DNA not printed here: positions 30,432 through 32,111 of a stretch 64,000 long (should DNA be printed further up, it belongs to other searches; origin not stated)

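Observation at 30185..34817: Orphan operon joining a BpsA/DUF43 aminopropyltransferase and SpeH AdoMet decarboxylase to GNAT, FkbH-like loader and ACP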

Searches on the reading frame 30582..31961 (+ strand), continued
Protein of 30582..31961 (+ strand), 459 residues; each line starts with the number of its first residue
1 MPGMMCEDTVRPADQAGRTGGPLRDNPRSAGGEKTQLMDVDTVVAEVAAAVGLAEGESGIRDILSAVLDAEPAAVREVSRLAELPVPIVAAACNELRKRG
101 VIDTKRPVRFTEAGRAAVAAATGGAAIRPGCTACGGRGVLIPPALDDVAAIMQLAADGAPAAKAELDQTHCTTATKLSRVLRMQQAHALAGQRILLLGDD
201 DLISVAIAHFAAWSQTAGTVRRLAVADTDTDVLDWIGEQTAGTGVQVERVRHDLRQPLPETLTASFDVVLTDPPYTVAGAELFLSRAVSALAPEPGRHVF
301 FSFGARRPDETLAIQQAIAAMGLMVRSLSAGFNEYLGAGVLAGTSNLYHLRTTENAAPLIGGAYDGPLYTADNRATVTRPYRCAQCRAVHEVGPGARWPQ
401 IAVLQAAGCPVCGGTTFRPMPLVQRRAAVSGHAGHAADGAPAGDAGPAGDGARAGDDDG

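Call 45: find_homologous_proteins(query=A2, max_evalue=1e-20)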
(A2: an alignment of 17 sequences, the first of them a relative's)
Query A2 (17 sequences) (388 aa, profile of the alignment): 134 proteins with E <= 1e-20 among 8000 candidates; the best 120 are listed.
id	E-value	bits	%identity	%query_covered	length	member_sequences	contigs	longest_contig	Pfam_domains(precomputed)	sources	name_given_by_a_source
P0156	1.3e-150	520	40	95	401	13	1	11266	PF01861.23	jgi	-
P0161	1.2e-142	493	100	100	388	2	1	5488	PF01861.23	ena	-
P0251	1.6e-142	493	30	96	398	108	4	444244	PF01861.23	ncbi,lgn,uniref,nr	ncbi:methyltransferase [Clostridium botulinum A2 117]|uniref:bis-aminopropyl spermidine synthase fam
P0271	1.7e-142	493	37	96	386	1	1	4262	PF01861.23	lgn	-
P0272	3.6e-141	488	30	95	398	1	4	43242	PF01861.23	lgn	-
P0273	4.0e-141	488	31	95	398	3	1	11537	PF01861.23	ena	-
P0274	8.7e-141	487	30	95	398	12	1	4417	PF01861.23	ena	-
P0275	2.7e-140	486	29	96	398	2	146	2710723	PF01861.23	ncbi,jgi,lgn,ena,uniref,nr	ncbi:putative methyltransferase [Clostridium sporogenes]|jgi:predicted methyltransferase|uniref:bis-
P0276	2.9e-140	485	29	96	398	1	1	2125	PF01861.23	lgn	-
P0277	4.1e-140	485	29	96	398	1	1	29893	PF01861.23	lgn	-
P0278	7.5e-140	484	30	96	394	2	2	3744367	PF01861.23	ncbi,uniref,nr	ncbi:bis-aminopropyl spermidine synthase family protein [Clostridium amazonitimonense]|uniref:bis-am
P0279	1.2e-139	483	29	96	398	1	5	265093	PF01861.23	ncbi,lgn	ncbi:bis-aminopropyl spermidine synthase family protein [Clostridium botulinum]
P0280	2.4e-139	482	34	96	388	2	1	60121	PF01861.23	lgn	-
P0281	1.2e-138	480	35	98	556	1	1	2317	PF01861.23,PF13508.14,PF00583.32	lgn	-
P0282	2.8e-138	479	35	97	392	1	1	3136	PF01861.23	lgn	-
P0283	2.8e-138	479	33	96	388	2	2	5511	PF01861.23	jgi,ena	jgi:predicted methyltransferase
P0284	3.0e-138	479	30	96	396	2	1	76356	PF01861.23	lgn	-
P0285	5.6e-138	478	39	96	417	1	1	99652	PF01861.23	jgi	jgi:predicted methyltransferase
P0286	7.3e-138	478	30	96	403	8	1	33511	PF01861.23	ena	-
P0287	1.2e-137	477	34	96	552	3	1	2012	PF13673.14,PF01861.23,PF13508.14,PF00583.32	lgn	-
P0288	1.5e-137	477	38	95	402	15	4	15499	PF01861.23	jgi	-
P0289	1.6e-137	476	35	94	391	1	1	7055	PF01861.23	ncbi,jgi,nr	ncbi:MAG: putative methyltransferase [Clostridiales bacterium]|jgi:predicted methyltransferase|nr:pu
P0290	1.8e-137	476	34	99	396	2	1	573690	PF01861.23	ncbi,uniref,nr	ncbi:bis-aminopropyl spermidine synthase family protein [Paenibacillus contaminans]|uniref:Putative 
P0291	6.4e-137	474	33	96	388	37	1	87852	PF01861.23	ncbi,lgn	ncbi:bis-aminopropyl spermidine synthase family protein [Priestia sp. BR_2]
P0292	1.3e-136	473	33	96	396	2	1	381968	PF01861.23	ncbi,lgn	ncbi:MAG: bis-aminopropyl spermidine synthase family protein [Clostridiaceae bacterium]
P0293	1.8e-136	473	33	95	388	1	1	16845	PF01861.23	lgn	-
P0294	2.3e-136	473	29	96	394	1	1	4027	PF01861.23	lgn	-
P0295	2.6e-136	472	34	96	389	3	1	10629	PF01861.23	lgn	-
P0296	3.8e-136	472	32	96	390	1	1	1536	PF01861.23,PF10237.16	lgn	-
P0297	3.9e-136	472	37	96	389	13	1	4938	PF01861.23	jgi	-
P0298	6.2e-136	471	34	96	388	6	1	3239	PF01861.23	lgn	-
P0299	8.2e-136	471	33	98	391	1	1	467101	PF01861.23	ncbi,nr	ncbi:putative methyltransferase [Paenibacillaceae bacterium]|nr:putative methyltransferase [Paenibac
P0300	8.3e-136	471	34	96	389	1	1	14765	PF01861.23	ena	-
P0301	1.2e-135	470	35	96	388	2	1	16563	PF01861.23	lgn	-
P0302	1.8e-135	470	30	96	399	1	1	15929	PF01861.23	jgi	jgi:predicted methyltransferase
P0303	1.9e-135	470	33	97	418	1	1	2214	PF01861.23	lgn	-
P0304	2.8e-135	469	33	96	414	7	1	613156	PF01861.23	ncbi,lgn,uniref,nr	ncbi:hypothetical protein SAMN05444401_1902 [Clostridium amylolyticum]|uniref:N(4)-bis(aminopropyl)s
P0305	2.9e-135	469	31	96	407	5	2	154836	PF01861.23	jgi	jgi:predicted methyltransferase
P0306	4.1e-135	469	35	97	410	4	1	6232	PF01861.23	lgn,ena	-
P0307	4.2e-135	468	32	96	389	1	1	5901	PF01861.23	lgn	-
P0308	4.6e-135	468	34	96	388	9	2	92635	PF01861.23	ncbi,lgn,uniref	ncbi:bis-aminopropyl spermidine synthase family protein [Paenibacillus ehimensis]|uniref:bis-aminopr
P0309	4.8e-135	468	34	96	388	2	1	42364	PF01861.23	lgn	-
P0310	4.8e-135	468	38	96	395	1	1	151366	PF01861.23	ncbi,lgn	ncbi:MAG: bis-aminopropyl spermidine synthase family protein [Bacillota bacterium]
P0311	6.5e-135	468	35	96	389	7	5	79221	PF01861.23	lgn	-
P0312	6.5e-135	468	34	96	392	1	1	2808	PF01861.23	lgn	-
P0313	7.2e-135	468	30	96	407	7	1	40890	PF01861.23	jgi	-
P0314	9.3e-135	467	33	95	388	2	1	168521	PF01861.23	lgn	-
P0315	9.5e-135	467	33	94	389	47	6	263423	PF01861.23,PF10237.16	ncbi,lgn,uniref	ncbi:bis-aminopropyl spermidine synthase family protein [Paenibacillus thiaminolyticus]|uniref:bis-a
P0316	9.5e-135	467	32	96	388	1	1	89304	PF01861.23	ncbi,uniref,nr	ncbi:bis-aminopropyl spermidine synthase family protein [Paenibacillus sp. MDMC362]|uniref:bis-amino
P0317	1.2e-134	467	35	96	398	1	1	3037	PF01861.23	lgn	-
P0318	1.6e-134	467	35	98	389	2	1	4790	PF01861.23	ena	-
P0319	1.7e-134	466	35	96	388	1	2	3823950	PF01861.23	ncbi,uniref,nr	ncbi:bis-aminopropyl spermidine synthase family protein [Tissierella pigra]|uniref:Putative methyltr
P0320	2.1e-134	466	61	100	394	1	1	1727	PF01861.23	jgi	-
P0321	2.3e-134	466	32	96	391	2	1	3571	PF01861.23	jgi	jgi:predicted methyltransferase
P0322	2.4e-134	466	34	96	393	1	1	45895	PF01861.23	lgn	-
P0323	2.7e-134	466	34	96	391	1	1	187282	PF01861.23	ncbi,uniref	ncbi:bis-aminopropyl spermidine synthase family protein [Paenibacillus sp. GCM10027626]|uniref:bis-a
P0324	4.4e-134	465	33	97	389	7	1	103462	PF01861.23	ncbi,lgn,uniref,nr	ncbi:bis-aminopropyl spermidine synthase family protein [Aneurinibacillus aneurinilyticus]|uniref:bi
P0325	4.4e-134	465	34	97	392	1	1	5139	PF01861.23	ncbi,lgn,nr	ncbi:MAG TPA: bis-aminopropyl spermidine synthase family protein [Rhizomicrobium sp.]|nr:bis-aminopr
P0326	4.6e-134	465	33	97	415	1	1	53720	PF01861.23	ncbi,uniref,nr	ncbi:bis-aminopropyl spermidine synthase family protein [Aurantimonas marianensis]|uniref:Bis-aminop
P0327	5.8e-134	465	33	96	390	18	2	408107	PF01861.23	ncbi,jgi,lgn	-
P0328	6.0e-134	465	31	96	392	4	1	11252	PF01861.23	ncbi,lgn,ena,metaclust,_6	metaclust:\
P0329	7.4e-134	464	33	97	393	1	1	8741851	PF01861.23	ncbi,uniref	ncbi:bis-aminopropyl spermidine synthase family protein [Paenibacillus sp. MBLB4367]|uniref:bis-amin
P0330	2.2e-133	463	40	97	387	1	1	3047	PF01861.23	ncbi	-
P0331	2.7e-133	463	38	96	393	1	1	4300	PF01861.23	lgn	-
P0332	3.2e-133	462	36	95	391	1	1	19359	PF01861.23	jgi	-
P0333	3.8e-133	462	36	95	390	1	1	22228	PF01861.23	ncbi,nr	ncbi:MAG TPA: bis-aminopropyl spermidine synthase family protein [Patescibacteria group bacterium]|n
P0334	4.0e-133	462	34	99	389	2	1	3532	PF01861.23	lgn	-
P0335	4.1e-133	462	33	96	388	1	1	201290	PF01861.23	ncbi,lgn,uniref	ncbi:bis-aminopropyl spermidine synthase family protein [Paenibacillus lautus]|uniref:bis-aminopropy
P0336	4.6e-133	462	33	95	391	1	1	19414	PF01861.23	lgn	-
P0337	5.1e-133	462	33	96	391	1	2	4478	PF01861.23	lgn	-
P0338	1.2e-132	460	34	96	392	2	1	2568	PF01861.23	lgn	-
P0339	1.7e-132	460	36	96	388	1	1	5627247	PF01861.23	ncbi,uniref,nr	ncbi:bis-aminopropyl spermidine synthase family protein [Brevibacillus ruminantium]|uniref:Bis-amino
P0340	2.3e-132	459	33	96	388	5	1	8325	PF01861.23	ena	-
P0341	1.1e-131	457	40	99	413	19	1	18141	PF01861.23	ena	-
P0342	1.1e-131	457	33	96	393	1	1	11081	PF01861.23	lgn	-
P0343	1.3e-131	457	33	96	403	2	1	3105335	PF01861.23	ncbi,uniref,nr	ncbi:hypothetical protein DUF43 [Gottschalkia acidurici 9a]|uniref:N(4)-bis(aminopropyl)spermidine s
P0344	2.9e-131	456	32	96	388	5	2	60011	PF01861.23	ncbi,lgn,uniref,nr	ncbi:bis-aminopropyl spermidine synthase family protein [Aneurinibacillus thermoaerophilus]|uniref:b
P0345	3.6e-131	456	32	94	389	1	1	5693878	PF01861.23,PF10237.16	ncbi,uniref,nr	ncbi:bis-aminopropyl spermidine synthase family protein [Paenibacillus sp. 481]|uniref:bis-aminoprop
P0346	8.6e-131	454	61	99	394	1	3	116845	PF01861.23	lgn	-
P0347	1.4e-130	454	34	89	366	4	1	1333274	PF01861.23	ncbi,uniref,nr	ncbi:methyltransferase [Paenibacillus nasutitermitis]|uniref:Methyltransferase n=1 Tax=Paenibacillus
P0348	1.5e-130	454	34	99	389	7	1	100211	PF01861.23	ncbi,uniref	ncbi:bis-aminopropyl spermidine synthase family protein [Paenibacillus sp. GCM10012303]|uniref:bis-a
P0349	1.6e-129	450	37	96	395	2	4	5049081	PF01861.23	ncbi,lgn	ncbi:UNVERIFIED_CONTAM: putative methyltransferase [Brevibacillus sp. OAP136]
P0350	3.3e-129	449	39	96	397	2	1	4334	PF01861.23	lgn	-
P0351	4.3e-129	449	32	96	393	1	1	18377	PF01861.23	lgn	-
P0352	8.3e-129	448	61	100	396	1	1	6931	PF01861.23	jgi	-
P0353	1.3e-128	447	32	99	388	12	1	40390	PF01861.23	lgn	-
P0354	3.4e-128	446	36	98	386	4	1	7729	PF01861.23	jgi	jgi:N4-bis(aminopropyl)spermidine synthase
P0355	5.6e-128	445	32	96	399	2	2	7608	PF01861.23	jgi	jgi:predicted methyltransferase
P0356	4.9e-127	442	35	99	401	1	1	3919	PF01861.23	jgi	jgi:predicted methyltransferase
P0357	3.3e-125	436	33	98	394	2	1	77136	PF01861.23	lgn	-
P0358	5.2e-125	435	34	95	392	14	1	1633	PF01861.23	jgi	jgi:predicted methyltransferase/DNA-directed RNA polymerase subunit RPC12/RpoP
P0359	5.8e-125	435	30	89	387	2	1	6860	PF01861.23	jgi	-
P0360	2.6e-124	433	35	93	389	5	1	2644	PF01861.23,PF12802.14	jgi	jgi:predicted methyltransferase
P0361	1.6e-123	430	35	97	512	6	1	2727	PF02675.22,PF01861.23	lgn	-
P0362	2.1e-123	430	35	95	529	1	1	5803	PF02675.22,PF01861.23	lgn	-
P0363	3.6e-123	429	37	95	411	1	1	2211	PF01861.23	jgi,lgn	jgi:predicted methyltransferase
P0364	4.2e-123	429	37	97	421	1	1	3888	PF01861.23,PF17782.8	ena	-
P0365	6.3e-123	428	36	97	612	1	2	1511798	PF01861.23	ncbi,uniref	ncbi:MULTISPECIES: GNAT family N-acetyltransferase [unclassified Streptomyces]|uniref:GNAT family N-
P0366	4.4e-122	426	36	97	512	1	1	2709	PF02675.22,PF01861.23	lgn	-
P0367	2.2e-120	420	35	97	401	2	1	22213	PF01861.23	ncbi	-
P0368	5.5e-120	419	35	89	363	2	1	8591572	PF01861.23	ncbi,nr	ncbi:bis-aminopropyl spermidine synthase family protein [Paenibacillus sp. PAMC21692]|nr:bis-aminopr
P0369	4.4e-118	412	33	96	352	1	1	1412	PF01861.23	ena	-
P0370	5.6e-118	412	30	96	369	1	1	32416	PF01861.23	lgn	-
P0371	6.0e-117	409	29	96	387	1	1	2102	PF01861.23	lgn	-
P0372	1.4e-116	408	33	69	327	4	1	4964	PF01861.23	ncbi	-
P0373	3.3e-116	406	38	96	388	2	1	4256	PF01861.23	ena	-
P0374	1.6e-111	391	29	86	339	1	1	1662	PF01861.23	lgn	-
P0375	4.4e-108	380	39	86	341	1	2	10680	PF01861.23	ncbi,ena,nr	ncbi:MAG: bis-aminopropyl spermidine synthase family protein [bacterium]|nr:bis-aminopropyl spermidi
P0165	9.4e-107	375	34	86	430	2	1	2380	PF01861.23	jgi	jgi:predicted methyltransferase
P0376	2.0e-106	374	41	86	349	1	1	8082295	PF01861.23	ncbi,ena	-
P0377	8.8e-105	369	36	70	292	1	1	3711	PF01861.23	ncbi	ncbi:N(4)-bis(aminopropyl)spermidine synthase [compost metagenome]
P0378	9.7e-104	365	36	88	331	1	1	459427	PF01861.23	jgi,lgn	jgi:hypothetical protein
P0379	1.6e-103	365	35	85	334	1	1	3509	PF01861.23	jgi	jgi:predicted methyltransferase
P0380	3.0e-103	364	42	71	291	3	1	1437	PF01861.23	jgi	jgi:hypothetical protein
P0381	4.1e-102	360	37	88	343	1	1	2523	PF01861.23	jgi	-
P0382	1.2e-99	352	35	65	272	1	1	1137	PF01861.23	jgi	jgi:predicted methyltransferase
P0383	4.3e-99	350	34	78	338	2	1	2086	PF01861.23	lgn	-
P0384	5.2e-98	346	36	85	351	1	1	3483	PF01861.23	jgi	jgi:predicted methyltransferase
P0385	6.4e-98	346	28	86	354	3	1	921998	PF01861.23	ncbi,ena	-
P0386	8.6e-98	346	32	87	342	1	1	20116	PF01861.23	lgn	-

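Call 46: find_encoding_contigs(protein=P0275, flank=9000, max_places=2)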
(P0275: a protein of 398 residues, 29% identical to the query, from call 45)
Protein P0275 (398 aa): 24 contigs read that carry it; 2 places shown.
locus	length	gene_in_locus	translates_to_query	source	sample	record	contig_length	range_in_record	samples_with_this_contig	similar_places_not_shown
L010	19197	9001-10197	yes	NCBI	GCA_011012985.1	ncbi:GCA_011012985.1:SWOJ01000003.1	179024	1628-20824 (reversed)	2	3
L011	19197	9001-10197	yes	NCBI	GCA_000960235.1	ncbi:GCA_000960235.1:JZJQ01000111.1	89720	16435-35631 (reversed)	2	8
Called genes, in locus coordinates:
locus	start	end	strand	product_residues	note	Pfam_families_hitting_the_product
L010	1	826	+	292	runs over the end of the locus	PF00005:ABC_tran, PF13304:AAA_21 (faint)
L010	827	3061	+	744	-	PF01433:Peptidase_M1 (weak)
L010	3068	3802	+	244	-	-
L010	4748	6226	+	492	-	PF02463:SMC_N (weak), PF07693:KAP_NTPase (faint), PF13555:AAA_29 (faint), PF00005:ABC_tran, PF13304:AAA_21 (weak), PF00005:ABC_tran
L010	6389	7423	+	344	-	PF04055:Radical_SAM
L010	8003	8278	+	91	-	PF08765:Mor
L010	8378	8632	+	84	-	-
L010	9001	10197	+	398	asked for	PF01861:BpsA_C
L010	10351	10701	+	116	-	PF02675:AdoMet_dc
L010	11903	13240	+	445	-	PF02056:Glyco_hydro_4, PF11975:Glyco_hydro_4C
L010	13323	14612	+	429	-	PF02378:PTS_EIIC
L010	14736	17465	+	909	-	PF00158:Sigma54_activat, PF00004:AAA (weak), PF07724:AAA_2 (weak), PF07728:AAA_5 (weak), PF00874:PRD, PF03610:EIIA-man, PF00874:PRD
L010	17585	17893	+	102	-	PF02302:PTS_IIB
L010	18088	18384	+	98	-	PF02255:PTS_IIA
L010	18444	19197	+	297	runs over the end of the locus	PF01869:BcrAD_BadFG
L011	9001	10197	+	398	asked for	PF01861:BpsA_C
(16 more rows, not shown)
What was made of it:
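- BpsA-like plus SpeH pairs exist alone (call 46).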

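Call 47: find_encoding_contigs(protein=P0329, flank=9000, max_places=2)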
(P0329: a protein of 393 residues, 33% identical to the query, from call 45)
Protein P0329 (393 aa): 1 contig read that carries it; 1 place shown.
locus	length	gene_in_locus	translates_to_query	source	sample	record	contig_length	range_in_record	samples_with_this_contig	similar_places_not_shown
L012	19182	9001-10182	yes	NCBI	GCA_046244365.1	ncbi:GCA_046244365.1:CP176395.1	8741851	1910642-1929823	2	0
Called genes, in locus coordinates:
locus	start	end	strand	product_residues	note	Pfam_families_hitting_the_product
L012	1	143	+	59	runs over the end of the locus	-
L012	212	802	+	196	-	PF09335:VTT_dom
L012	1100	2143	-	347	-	PF01380:SIS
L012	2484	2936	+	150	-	PF22381:Staph_reg_Sar_Rot, PF01047:MarR, PF12802:MarR_2, PF13463:HTH_27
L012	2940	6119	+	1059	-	PF03176:MMPL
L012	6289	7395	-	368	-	PF01408:GFO_IDH_MocA, PF02894:GFO_IDH_MocA_C, PF22685:Gal80p_C-like (faint), PF22725:GFO_IDH_MocA_C3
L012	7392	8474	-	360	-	PF01408:GFO_IDH_MocA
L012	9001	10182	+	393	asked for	PF01861:BpsA_C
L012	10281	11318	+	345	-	PF00246:Peptidase_M14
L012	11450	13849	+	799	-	PF02743:dCache_1, PF17853:GGDEF_2 (faint), PF12833:HTH_18, PF00165:HTH_AraC (weak)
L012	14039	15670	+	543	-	-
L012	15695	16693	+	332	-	PF00528:BPD_transp_1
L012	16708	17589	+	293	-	PF00528:BPD_transp_1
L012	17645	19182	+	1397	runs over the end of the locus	PF02018:CBM_4_9, PF07940:Hepar_II_III_C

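Call 48: find_encoding_contigs(protein=P0365, flank=9000, max_places=2)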
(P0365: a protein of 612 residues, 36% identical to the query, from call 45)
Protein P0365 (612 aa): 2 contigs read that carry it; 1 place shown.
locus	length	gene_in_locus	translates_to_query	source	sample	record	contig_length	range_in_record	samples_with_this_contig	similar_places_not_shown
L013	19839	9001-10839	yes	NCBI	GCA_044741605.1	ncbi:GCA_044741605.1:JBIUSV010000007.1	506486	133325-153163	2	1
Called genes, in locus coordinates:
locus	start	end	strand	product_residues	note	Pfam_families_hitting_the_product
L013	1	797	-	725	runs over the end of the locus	-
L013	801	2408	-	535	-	PF00350:Dynamin_N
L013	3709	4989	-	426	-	-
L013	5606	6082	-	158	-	-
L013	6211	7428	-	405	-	PF01648:ACPS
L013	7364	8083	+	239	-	PF00561:Abhydrolase_1, PF12146:Hydrolase_4, PF12697:Abhydrolase_6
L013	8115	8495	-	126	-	PF02675:AdoMet_dc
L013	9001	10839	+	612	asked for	PF01861:BpsA_C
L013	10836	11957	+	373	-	-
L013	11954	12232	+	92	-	PF00550:PP-binding (weak)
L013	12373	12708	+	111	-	-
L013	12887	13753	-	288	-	PF00264:Tyrosinase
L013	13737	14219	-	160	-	PF06236:MelC1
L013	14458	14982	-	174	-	-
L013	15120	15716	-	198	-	PF07884:VKOR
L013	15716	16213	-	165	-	PF19374:DUF5949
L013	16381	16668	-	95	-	-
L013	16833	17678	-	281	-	-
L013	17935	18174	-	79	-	PF03777:ChpA-C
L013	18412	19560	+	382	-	-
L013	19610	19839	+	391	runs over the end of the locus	PF13439:Glyco_transf_4, PF13477:Glyco_trans_4_2 (weak), PF13579:Glyco_trans_4_4, PF20706:GT4-conflict, PF00534:Glycos_transf_1, PF13692:Glyco_trans_1_4, PF13524:Glyco_trans_1_2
